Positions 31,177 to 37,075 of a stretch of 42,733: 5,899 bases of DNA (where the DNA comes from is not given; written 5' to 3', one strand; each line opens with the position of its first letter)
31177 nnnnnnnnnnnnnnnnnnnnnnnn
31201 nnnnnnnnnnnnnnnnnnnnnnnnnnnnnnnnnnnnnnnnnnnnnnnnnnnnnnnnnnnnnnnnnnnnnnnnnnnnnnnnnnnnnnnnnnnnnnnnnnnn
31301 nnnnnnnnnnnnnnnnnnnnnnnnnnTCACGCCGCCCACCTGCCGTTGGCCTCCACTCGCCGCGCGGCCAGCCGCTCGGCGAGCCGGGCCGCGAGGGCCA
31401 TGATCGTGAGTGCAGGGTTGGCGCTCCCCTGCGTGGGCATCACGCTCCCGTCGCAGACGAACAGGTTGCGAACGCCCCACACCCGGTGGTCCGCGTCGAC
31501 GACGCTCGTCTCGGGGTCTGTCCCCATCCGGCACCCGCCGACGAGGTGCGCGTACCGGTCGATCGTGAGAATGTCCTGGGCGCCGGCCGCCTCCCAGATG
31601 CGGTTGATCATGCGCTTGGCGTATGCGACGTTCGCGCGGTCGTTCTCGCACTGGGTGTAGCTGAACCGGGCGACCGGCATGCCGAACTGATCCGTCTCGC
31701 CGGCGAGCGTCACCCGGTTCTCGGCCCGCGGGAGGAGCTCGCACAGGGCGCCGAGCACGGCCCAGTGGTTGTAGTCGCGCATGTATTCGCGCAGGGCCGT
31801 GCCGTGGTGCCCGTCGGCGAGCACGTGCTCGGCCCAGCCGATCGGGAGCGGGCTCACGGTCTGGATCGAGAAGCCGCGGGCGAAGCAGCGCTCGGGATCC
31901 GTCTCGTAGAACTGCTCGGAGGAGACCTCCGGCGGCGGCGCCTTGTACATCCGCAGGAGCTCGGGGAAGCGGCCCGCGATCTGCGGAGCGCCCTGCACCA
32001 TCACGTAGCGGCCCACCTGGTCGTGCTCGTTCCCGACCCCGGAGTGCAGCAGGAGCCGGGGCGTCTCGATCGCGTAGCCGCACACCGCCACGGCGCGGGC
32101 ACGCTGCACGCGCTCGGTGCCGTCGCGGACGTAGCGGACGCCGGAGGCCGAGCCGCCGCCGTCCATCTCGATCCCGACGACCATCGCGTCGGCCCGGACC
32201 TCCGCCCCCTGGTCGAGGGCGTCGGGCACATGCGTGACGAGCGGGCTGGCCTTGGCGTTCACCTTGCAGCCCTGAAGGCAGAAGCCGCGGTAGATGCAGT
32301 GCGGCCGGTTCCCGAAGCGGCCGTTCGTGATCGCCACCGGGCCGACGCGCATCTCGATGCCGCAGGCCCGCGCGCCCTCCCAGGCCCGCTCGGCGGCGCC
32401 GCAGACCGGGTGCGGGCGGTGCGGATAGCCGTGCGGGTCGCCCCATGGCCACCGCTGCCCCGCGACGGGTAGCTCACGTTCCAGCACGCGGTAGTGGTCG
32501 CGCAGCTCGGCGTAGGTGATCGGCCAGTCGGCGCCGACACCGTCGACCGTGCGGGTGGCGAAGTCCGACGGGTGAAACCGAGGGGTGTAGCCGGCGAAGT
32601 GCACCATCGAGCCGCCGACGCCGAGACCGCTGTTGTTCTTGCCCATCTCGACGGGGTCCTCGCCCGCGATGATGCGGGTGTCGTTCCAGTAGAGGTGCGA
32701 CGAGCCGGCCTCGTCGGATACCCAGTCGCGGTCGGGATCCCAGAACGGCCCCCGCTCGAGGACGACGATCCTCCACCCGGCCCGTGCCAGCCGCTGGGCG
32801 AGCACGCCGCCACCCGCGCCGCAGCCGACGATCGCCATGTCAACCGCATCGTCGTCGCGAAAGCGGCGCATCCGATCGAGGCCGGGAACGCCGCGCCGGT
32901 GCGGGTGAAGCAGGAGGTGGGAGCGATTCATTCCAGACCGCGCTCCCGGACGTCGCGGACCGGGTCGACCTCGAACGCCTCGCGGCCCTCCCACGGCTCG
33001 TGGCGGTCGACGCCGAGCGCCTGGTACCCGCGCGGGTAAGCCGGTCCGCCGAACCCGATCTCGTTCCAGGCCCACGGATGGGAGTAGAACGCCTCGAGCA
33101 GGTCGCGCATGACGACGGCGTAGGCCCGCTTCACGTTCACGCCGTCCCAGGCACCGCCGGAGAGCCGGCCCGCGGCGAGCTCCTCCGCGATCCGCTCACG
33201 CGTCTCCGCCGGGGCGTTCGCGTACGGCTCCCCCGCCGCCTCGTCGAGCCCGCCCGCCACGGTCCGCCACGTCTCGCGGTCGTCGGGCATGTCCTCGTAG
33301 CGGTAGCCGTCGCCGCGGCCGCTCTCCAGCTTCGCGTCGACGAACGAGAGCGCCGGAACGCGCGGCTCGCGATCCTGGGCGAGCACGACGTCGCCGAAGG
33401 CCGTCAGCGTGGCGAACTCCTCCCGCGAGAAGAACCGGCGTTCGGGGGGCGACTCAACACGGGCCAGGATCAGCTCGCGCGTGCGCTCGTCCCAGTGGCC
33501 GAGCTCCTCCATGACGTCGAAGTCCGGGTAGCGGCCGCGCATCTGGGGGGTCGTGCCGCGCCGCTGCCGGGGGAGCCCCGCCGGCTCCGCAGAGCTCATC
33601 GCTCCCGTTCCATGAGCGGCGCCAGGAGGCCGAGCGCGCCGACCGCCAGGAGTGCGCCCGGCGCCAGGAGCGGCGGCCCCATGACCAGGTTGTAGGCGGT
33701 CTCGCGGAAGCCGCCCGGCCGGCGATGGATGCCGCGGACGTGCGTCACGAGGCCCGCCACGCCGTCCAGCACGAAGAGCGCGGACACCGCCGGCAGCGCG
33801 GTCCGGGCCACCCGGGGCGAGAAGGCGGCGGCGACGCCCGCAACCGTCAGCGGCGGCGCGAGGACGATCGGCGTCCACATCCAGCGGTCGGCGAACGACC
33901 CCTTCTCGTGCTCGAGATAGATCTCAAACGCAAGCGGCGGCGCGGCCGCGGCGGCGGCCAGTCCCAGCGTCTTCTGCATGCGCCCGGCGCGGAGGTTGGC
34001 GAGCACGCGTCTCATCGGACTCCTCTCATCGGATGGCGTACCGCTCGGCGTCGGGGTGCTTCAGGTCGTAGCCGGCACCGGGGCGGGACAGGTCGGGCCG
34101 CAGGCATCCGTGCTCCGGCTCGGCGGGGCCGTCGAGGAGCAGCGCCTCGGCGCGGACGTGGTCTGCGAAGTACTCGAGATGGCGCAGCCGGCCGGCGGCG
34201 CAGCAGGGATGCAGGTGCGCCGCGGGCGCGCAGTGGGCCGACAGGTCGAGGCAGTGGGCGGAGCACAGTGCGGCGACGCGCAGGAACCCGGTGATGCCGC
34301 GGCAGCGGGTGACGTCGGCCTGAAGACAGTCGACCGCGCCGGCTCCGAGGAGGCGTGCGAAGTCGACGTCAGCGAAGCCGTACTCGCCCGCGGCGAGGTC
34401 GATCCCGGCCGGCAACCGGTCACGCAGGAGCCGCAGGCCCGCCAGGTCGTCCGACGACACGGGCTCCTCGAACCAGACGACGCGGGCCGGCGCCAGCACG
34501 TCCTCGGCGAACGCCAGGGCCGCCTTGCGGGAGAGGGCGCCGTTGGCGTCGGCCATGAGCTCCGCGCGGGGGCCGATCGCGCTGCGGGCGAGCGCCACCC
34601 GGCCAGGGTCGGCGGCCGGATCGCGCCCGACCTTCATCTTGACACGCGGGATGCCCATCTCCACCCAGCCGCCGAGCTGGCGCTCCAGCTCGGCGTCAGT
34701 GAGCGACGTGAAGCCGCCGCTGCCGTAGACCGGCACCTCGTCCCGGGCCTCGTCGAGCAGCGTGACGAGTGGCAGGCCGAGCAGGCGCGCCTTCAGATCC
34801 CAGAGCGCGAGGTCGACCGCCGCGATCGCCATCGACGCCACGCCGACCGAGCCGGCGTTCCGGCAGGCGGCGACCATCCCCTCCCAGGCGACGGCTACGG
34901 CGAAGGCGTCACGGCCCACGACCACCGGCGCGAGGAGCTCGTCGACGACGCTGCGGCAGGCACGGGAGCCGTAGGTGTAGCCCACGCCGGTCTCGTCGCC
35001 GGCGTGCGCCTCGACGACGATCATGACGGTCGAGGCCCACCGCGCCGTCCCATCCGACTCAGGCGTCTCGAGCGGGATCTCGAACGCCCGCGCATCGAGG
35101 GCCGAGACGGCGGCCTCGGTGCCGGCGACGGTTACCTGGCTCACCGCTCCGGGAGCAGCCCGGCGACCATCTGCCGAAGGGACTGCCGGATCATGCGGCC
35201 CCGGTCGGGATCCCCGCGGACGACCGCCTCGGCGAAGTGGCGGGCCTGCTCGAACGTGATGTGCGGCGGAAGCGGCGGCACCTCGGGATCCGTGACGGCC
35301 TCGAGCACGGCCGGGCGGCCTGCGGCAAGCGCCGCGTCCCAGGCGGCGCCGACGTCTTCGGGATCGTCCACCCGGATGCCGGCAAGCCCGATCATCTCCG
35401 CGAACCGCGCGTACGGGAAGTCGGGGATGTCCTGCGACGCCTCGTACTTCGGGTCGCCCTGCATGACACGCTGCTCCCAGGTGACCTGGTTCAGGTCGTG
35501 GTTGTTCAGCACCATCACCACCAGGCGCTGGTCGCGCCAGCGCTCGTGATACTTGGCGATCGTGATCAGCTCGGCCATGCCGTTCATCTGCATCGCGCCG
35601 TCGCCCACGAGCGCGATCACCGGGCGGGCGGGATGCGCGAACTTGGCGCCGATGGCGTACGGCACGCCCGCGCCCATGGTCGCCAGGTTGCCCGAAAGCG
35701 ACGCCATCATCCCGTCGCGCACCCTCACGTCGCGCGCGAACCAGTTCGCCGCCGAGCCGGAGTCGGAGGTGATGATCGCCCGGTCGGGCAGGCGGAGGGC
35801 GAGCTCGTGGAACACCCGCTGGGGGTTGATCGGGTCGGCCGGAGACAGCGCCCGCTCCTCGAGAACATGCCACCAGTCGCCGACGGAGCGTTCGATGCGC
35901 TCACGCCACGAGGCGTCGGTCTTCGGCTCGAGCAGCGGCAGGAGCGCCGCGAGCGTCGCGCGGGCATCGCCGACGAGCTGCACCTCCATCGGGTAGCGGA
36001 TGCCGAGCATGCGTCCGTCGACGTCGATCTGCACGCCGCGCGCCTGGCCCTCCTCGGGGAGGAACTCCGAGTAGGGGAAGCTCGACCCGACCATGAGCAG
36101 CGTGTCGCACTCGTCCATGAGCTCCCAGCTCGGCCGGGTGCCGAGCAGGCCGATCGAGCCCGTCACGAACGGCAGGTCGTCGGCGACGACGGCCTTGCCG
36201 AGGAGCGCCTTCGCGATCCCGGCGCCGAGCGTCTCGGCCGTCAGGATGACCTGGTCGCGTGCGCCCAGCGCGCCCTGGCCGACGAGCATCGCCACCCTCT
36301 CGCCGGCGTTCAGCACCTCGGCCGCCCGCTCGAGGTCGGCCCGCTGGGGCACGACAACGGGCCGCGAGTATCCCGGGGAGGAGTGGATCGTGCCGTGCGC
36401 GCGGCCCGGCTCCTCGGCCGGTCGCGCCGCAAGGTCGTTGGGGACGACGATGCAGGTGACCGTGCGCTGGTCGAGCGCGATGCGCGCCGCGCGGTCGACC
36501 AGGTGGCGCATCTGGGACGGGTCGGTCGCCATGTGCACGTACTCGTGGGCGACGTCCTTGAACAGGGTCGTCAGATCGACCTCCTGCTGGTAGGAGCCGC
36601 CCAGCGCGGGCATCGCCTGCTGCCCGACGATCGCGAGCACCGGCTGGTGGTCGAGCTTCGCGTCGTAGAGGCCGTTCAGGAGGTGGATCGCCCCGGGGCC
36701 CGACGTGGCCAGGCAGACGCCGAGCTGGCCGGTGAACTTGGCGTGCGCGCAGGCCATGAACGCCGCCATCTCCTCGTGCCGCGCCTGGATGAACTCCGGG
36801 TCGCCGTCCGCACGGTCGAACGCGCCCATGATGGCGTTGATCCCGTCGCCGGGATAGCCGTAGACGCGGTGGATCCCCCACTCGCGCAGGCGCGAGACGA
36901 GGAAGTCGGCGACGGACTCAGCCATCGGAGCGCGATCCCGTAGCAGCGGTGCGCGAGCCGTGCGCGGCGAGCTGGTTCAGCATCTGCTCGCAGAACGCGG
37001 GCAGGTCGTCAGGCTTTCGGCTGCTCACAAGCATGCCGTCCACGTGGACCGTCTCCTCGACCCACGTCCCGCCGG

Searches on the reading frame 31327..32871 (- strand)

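Call 21: search_protein_families(library=pfam, max_evalue=0.001, proteins=[window:31327-32871:-])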
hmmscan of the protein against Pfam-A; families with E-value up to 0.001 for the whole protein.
window:31327-32871:- (514 aa): 3 families
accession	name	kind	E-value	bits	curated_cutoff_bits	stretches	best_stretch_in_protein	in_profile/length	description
PF05199.19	GMC_oxred_C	-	6.5e-32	111.4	24.6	1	381-494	1-139/139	GMC oxidoreductase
PF00732.25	GMC_oxred_N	-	4.6e-14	53.2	23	1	188-288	107-211/218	GMC oxidoreductase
PF01266.30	DAO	-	1.3e-05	25.3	27.9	0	11-42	1-32/353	FAD dependent oxidoreductase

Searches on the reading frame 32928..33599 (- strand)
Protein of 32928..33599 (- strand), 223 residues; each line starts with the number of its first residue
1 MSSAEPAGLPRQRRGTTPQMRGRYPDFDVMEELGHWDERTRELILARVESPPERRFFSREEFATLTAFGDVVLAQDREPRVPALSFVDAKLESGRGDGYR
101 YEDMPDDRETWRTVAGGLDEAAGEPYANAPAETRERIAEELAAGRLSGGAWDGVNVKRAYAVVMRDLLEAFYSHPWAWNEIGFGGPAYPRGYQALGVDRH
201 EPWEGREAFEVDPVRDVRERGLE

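Call 21: search_protein_families(library=pfam, max_evalue=0.001, proteins=[window:32928-33599:-])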
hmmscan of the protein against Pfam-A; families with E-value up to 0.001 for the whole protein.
window:32928-33599:- (223 aa): 1 family
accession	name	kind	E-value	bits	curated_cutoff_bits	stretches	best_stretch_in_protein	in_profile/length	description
PF13618.11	Gluconate_2-dh3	-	7.3e-12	46.2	23.4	1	60-185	2-135/135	Gluconate 2-dehydrogenase subunit 3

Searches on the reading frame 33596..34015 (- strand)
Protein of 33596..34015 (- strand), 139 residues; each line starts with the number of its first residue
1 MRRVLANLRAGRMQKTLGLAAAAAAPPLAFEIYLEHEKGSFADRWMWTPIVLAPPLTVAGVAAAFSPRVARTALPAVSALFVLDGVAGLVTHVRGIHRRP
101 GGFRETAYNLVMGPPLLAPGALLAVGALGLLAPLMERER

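Call 21: search_protein_families(library=pfam, max_evalue=0.001, proteins=[window:33596-34015:-])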
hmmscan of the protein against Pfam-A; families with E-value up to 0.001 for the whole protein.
window:33596-34015:- (139 aa): 0 families

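Call 41: search_protein_families(library=ncbifam, max_evalue=0.01, proteins=[window:33596-34015:-])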
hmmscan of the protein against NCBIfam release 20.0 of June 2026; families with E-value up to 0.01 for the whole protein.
window:33596-34015:- (139 aa): 0 families

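Call 62: search_protein_families(library=pfam, max_evalue=10, proteins=[window:33596-34015:-])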
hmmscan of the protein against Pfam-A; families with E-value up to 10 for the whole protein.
window:33596-34015:- (139 aa): 1 family
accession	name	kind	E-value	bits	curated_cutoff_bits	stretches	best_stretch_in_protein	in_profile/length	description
PF03729.18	DUF308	-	0.049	14.3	25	1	57-103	7-54/73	Short repeat of unknown function (DUF308)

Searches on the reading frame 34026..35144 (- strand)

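Call 21: search_protein_families(library=pfam, max_evalue=0.001, proteins=[window:34026-35144:-])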
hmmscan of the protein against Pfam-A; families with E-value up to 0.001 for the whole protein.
window:34026-35144:- (372 aa): 2 families
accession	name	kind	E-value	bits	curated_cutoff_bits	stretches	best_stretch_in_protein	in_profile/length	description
PF13378.12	MR_MLE_C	-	3.2e-53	181.1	29.4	1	153-362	2-216/219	Enolase C-terminal domain-like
PF02746.21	MR_MLE_N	-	4.2e-14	53.2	22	1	30-130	19-116/117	Mandelate racemase / muconate lactonizing enzyme, N-terminal domain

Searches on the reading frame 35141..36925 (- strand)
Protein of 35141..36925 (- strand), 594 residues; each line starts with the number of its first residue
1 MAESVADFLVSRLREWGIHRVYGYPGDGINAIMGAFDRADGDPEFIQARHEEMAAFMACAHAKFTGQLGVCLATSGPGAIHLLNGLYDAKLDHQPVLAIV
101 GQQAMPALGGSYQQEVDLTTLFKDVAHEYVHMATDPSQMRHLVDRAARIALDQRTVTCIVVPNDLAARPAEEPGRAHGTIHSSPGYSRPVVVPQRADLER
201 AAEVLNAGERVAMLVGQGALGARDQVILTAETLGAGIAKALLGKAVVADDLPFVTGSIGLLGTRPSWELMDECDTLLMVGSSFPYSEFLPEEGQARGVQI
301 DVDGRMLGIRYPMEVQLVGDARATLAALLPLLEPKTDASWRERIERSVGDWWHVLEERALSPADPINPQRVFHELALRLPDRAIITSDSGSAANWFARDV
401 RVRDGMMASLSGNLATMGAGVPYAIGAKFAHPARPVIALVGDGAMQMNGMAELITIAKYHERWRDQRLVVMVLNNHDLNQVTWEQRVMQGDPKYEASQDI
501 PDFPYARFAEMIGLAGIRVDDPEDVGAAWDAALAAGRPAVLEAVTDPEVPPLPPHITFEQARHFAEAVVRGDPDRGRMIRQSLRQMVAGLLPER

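Call 15: search_protein_families(library=pfam, max_evalue=0.01, proteins=[window:35141-36925:-])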
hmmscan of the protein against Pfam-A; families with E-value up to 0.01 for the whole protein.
window:35141-36925:- (594 aa): 4 families
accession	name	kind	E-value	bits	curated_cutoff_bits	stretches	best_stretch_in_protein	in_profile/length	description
PF02776.23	TPP_enzyme_N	-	7e-31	106.9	26.8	1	5-119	3-117/119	Thiamine pyrophosphate enzyme, N-terminal TPP binding domain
PF02775.26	TPP_enzyme_C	-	1.5e-30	106.4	21.9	1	388-542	1-150/151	Thiamine pyrophosphate enzyme, C-terminal TPP binding domain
PF00205.28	TPP_enzyme_M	-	2e-27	96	30.4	1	198-328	1-137/137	Thiamine pyrophosphate enzyme, central domain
PF01855.24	POR_N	-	2.4e-08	34.4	27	1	39-158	33-150/231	Pyruvate flavodoxin/ferredoxin oxidoreductase, thiamine diP-bdg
